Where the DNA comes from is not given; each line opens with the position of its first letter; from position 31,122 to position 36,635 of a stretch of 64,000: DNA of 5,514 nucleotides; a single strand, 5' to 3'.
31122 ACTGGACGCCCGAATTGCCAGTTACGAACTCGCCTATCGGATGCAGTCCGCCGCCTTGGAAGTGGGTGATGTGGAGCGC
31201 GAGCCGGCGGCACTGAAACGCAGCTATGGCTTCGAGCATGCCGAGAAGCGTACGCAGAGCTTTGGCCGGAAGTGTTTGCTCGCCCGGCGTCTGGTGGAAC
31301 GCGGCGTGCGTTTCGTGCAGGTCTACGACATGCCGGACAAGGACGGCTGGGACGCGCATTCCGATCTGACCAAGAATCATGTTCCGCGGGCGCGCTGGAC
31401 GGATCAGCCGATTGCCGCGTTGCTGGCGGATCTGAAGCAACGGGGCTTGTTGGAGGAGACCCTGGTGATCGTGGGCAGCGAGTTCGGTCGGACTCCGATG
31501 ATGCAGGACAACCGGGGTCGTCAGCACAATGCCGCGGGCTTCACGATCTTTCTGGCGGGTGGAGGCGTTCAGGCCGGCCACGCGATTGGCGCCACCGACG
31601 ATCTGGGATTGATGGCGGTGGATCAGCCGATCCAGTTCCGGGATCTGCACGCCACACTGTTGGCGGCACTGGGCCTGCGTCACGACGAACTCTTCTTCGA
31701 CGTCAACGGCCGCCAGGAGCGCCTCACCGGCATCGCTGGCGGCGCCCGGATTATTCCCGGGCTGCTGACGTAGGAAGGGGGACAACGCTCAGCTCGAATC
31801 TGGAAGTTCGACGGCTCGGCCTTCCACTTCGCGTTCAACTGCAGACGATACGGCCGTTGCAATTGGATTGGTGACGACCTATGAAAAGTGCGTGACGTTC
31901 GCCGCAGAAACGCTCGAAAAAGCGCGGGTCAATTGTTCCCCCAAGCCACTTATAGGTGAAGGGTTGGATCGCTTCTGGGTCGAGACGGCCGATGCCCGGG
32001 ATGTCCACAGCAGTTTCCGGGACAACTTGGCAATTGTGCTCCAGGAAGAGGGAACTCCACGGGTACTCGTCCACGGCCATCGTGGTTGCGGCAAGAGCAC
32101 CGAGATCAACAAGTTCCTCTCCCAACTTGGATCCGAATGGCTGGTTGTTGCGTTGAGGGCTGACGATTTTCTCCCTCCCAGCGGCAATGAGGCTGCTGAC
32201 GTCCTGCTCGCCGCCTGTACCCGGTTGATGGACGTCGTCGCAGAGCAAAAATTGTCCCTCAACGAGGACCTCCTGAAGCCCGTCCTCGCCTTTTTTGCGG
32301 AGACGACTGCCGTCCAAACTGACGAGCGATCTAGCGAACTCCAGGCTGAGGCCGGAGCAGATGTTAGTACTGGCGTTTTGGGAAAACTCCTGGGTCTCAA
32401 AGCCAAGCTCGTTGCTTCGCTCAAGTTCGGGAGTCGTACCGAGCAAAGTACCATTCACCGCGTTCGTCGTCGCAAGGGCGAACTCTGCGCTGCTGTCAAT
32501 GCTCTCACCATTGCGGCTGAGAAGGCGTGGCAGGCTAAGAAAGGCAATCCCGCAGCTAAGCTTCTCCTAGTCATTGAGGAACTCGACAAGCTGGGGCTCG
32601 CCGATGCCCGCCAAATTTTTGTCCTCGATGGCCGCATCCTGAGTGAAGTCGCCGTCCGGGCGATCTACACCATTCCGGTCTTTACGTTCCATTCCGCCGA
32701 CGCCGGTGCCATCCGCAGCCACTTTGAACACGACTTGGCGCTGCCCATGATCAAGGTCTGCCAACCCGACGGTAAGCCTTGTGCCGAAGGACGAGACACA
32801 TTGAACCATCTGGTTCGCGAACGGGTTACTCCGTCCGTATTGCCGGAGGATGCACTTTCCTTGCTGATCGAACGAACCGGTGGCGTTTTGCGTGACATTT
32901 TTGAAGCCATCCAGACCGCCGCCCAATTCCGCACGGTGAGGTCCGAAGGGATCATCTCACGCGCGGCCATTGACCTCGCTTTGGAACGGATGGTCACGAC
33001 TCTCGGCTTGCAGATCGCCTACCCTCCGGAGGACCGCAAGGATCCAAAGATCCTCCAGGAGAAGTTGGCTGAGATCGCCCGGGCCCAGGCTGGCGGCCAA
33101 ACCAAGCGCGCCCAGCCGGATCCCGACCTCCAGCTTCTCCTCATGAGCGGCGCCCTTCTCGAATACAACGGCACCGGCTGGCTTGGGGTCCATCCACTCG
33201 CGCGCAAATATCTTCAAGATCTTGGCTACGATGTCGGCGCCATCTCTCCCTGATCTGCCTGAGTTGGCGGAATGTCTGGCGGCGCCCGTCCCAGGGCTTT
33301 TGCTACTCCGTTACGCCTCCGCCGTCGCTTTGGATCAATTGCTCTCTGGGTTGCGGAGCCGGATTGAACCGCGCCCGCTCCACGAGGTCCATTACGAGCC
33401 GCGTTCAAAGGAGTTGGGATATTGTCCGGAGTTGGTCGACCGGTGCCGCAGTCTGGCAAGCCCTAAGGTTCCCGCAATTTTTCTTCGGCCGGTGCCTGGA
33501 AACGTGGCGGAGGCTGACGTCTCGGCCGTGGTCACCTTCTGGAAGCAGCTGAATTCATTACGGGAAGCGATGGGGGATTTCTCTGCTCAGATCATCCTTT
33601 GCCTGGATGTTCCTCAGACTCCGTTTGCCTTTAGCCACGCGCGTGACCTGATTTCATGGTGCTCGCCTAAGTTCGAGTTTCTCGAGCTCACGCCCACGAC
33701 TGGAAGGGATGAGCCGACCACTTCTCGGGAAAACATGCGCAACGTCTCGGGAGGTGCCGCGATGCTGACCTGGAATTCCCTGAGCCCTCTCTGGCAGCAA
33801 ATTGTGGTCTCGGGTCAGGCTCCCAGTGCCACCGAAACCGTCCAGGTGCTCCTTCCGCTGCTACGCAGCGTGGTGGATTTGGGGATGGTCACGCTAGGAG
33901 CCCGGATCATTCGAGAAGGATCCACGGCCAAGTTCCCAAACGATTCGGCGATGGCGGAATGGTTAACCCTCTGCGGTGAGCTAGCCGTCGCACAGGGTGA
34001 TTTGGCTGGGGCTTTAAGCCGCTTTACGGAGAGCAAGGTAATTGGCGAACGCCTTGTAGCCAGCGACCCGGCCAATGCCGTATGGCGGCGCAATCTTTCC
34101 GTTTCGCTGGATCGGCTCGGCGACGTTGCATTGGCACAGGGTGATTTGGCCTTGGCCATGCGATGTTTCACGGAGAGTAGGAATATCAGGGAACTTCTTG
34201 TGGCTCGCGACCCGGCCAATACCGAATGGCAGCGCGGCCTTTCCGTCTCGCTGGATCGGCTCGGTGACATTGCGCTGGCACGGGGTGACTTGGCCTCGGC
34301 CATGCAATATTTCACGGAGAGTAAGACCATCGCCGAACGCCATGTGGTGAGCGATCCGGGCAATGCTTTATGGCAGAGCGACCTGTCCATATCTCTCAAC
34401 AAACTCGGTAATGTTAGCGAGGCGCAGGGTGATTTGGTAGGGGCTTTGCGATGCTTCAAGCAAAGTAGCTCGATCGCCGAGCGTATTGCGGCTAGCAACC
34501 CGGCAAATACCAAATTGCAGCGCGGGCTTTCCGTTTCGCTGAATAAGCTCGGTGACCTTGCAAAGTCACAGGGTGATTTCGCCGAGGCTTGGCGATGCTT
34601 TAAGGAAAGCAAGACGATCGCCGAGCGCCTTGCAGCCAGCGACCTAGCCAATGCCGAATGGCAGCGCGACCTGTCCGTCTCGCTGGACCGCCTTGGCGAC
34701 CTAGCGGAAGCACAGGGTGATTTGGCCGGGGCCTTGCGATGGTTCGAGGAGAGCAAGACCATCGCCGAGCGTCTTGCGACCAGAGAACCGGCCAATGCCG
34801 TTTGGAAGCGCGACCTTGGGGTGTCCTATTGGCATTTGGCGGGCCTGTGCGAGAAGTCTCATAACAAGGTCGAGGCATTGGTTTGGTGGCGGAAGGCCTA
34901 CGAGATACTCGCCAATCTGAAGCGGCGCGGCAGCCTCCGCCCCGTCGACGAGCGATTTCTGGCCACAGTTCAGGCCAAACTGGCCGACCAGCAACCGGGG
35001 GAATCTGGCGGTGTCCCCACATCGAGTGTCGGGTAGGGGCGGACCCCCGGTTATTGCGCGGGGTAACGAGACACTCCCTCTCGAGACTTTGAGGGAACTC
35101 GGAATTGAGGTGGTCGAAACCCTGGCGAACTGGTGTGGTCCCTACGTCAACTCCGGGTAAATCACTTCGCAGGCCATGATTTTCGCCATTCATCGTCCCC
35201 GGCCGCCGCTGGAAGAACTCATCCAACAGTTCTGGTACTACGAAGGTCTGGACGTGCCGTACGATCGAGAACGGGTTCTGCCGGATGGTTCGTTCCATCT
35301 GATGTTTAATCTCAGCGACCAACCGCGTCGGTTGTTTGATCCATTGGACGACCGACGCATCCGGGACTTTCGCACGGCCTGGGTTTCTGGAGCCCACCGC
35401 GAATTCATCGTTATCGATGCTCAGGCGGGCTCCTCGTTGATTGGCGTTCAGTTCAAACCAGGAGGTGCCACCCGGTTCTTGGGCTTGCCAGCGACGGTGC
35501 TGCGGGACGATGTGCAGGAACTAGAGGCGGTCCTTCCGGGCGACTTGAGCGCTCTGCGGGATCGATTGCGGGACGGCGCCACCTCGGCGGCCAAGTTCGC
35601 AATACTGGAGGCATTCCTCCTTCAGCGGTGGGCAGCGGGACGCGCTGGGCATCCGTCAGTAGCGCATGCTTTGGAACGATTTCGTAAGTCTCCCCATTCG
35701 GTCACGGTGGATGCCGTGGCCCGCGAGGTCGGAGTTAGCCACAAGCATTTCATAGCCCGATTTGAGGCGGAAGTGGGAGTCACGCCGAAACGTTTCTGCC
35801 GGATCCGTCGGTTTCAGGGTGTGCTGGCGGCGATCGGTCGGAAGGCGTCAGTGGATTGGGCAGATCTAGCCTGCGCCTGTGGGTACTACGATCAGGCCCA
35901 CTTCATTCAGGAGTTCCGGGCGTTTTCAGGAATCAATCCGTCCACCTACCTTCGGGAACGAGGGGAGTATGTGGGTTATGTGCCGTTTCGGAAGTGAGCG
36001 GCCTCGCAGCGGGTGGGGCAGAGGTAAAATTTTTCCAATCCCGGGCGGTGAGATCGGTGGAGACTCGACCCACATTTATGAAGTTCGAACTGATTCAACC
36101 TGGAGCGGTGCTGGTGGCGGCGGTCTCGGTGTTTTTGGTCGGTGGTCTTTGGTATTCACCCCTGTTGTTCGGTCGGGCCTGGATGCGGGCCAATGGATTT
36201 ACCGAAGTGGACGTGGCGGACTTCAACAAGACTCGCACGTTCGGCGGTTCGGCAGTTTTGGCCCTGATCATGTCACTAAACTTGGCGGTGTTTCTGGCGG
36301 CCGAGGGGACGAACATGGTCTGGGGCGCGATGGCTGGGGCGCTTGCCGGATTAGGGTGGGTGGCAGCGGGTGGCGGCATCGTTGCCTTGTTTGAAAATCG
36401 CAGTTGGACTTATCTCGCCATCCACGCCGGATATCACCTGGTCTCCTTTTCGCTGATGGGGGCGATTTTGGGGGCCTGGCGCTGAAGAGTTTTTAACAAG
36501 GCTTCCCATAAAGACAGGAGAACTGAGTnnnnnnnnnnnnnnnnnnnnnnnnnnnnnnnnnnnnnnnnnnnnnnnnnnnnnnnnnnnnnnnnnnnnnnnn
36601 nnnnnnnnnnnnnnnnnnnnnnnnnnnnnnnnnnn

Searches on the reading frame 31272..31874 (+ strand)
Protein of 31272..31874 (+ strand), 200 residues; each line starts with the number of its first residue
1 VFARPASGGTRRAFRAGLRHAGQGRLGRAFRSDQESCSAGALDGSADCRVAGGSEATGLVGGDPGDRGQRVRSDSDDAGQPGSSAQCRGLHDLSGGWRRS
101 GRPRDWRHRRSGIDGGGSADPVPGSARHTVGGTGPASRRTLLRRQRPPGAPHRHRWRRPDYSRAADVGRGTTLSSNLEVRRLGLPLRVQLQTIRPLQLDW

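Call 100: search_protein_families(library=padloc, alignment_id=A6, max_evalue=0.00001)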
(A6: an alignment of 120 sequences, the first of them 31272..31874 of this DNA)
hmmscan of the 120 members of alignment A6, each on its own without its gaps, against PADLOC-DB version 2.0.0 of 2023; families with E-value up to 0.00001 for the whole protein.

A. member 1, window:31272-31874:+ (200 aa): 0 families

B. families by the number of members that match (of 120 scanned): 119 families (the first 25 are shown)
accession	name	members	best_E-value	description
PDLC04135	mad3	3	1.8e-33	mads_3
PDLC04140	mad8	3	1.7e-11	mads_8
PDLC04042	PD-T4-6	2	2.7e-87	-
PDLC04061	PD-T4-6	2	1.4e-84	-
PDLC04053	PD-T4-6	2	1.7e-80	-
PDLC04054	PD-T4-6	2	3.7e-78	-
PDLC04043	PD-T4-6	2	2.8e-76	-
PDLC04039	PD-T4-6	2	3.6e-75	-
PDLC04041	PD-T4-6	2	4.6e-75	-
PDLC04060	PD-T4-6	2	2.2e-73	-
PDLC04057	PD-T4-6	2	3.4e-71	-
PDLC04052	PD-T4-6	2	2e-69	-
PDLC04138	mad6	2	3.9e-68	mads_6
PDLC04047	PD-T4-6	2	6e-66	-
PDLC04040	PD-T4-6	2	5.3e-63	-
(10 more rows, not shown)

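Call 101: search_protein_families(library=pfam, alignment_id=A6, max_evalue=0.00001)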
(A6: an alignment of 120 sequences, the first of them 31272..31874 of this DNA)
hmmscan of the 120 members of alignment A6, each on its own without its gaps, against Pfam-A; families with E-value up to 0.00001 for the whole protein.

A. member 1, window:31272-31874:+ (200 aa): 0 families

B. families by the number of members that match (of 120 scanned): 112 families (the first 25 are shown)
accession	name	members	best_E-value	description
PF13561.12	adh_short_C2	2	4.4e-63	Enoyl-(Acyl carrier protein) reductase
PF00106.31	adh_short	2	2e-57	short chain dehydrogenase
PF00069.31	Pkinase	2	2.3e-42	Protein kinase domain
PF00005.33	ABC_tran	2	7.6e-30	ABC transporter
PF01497.23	Peripla_BP_2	2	5.5e-29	Periplasmic binding protein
PF07714.23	PK_Tyr_Ser-Thr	2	2.7e-26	Protein tyrosine and serine/threonine kinase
PF08659.16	KR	2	9.2e-18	KR domain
PF13304.12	AAA_21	2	5e-17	AAA domain, putative AbiEii toxin, Type IV TA system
PF01740.26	STAS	2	2e-16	STAS domain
PF19543.5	GH123_N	1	1.5e-274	Glycoside hydrolase 123, N-terminal domain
PF18676.6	MBG_2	1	1.7e-143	MBG domain (YGX type)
PF05116.19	S6PP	1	1.4e-83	Sucrose-6F-phosphate phosphohydrolase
PF01032.23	FecCD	1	9.9e-81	FecCD transport family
PF04616.20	Glyco_hydro_43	1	5.9e-79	Glycosyl hydrolases family 43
PF00291.31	PALP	1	1.7e-73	Pyridoxal-phosphate dependent enzyme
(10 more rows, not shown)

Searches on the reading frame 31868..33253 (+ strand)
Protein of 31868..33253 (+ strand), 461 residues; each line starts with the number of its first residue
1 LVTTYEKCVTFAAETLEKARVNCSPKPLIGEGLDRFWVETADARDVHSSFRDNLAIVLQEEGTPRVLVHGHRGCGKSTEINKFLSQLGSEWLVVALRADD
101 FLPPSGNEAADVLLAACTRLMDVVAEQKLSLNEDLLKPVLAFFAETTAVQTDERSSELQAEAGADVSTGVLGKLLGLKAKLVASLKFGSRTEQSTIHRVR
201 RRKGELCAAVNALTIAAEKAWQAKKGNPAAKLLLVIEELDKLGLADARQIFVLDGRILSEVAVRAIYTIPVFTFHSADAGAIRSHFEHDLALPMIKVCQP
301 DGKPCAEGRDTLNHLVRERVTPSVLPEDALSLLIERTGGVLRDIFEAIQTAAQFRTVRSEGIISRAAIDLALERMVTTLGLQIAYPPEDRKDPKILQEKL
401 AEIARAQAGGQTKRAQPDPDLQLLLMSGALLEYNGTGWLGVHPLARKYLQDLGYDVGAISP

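Call 35: search_protein_families(library=pfam, proteins=[window:31868-33253:+], max_evalue=0.001)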
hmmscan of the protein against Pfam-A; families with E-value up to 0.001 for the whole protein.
window:31868-33253:+ (461 aa): 1 family
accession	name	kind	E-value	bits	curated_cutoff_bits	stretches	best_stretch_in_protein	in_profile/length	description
PF13191.12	AAA_16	-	1.1e-06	29.7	32.6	1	61-198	22-104/167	AAA ATPase domain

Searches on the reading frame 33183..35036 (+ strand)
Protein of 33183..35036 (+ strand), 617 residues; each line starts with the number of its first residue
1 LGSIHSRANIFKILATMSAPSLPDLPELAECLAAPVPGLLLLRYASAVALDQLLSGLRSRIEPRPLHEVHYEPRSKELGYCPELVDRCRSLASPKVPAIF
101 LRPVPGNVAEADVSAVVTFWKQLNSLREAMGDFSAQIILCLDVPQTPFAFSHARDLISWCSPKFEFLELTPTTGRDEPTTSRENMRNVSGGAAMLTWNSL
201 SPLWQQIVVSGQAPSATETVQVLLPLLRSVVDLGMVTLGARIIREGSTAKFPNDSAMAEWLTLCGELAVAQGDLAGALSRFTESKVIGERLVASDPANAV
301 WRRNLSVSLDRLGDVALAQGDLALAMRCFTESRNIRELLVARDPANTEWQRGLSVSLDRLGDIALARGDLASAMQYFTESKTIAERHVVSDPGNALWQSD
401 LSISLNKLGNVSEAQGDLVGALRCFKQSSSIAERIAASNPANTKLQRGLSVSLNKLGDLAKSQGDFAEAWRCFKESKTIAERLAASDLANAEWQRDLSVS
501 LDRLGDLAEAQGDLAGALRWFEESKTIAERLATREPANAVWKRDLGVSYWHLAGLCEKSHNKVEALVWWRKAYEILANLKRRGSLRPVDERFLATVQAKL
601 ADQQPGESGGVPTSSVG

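Call 35: search_protein_families(library=pfam, proteins=[window:33183-35036:+], max_evalue=0.001)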
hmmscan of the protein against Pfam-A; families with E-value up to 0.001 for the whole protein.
window:33183-35036:+ (617 aa): 11 families
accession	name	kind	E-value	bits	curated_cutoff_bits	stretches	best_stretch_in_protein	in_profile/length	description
PF13424.12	TPR_12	-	8e-21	74.5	30.1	1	452-511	5-65/77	Tetratricopeptide repeat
PF07719.23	TPR_2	-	3.3e-20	70.9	27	0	501-525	4-28/34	Tetratricopeptide repeat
PF13374.12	TPR_10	-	1.1e-16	60.6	27.5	0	500-531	4-35/42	Tetratricopeptide repeat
PF00515.34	TPR_1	-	6.5e-10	38.9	27.8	0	404-428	3-27/34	Tetratricopeptide repeat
PF13181.12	TPR_8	-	3.2e-09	36.7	25.7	0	359-385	6-32/34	Tetratricopeptide repeat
PF13176.12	TPR_7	-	2.1e-08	34.1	27.9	0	500-533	1-34/36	Tetratricopeptide repeat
PF17874.7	TPR_MalT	-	3.1e-08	33.7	45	1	360-573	46-235/336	MalT-like TPR region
PF14559.12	TPR_19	-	1.2e-07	32.4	25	0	364-415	1-45/68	Tetratricopeptide repeat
PF13432.12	TPR_16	-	1.4e-05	25.8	32.7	0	317-373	1-56/65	Tetratricopeptide repeat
PF07721.20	TPR_4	-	0.00026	21.7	27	0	504-523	7-26/26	Tetratricopeptide repeat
PF23953.1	TPR_COPA_B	-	0.00056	20.1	33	0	310-341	78-109/181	COPA/B TPR domain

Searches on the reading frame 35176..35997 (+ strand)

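Call 35: search_protein_families(library=pfam, proteins=[window:35176-35997:+], max_evalue=0.001)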
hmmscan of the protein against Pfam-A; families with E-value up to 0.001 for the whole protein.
window:35176-35997:+ (273 aa): 3 families
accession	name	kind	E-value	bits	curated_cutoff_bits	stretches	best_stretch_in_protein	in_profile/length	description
PF20240.3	DUF6597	-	2.6e-20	72.9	27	1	6-112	3-100/103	Domain of unknown function (DUF6597)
PF12833.13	HTH_18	-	8.7e-15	55.2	33.6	1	182-260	2-79/80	Helix-turn-helix domain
PF00165.29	HTH_AraC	-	5.8e-12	45.9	26.6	1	174-207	7-40/42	Bacterial regulatory helix-turn-helix proteins, AraC family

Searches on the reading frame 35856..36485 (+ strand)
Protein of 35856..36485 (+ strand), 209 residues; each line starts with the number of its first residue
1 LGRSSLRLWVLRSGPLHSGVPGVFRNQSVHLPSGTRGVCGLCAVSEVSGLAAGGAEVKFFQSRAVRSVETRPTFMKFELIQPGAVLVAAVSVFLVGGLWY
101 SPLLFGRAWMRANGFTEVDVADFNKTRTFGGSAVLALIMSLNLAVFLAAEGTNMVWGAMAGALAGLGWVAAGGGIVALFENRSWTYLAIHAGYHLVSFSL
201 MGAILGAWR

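Call 35: search_protein_families(library=pfam, proteins=[window:35856-36485:+], max_evalue=0.001)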
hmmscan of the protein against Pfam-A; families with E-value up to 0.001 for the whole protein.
window:35856-36485:+ (209 aa): 1 family
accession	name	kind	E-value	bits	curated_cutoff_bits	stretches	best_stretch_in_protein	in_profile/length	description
PF08570.15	DUF1761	-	9.1e-28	97.4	31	1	84-206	2-123/123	Protein of unknown function (DUF1761)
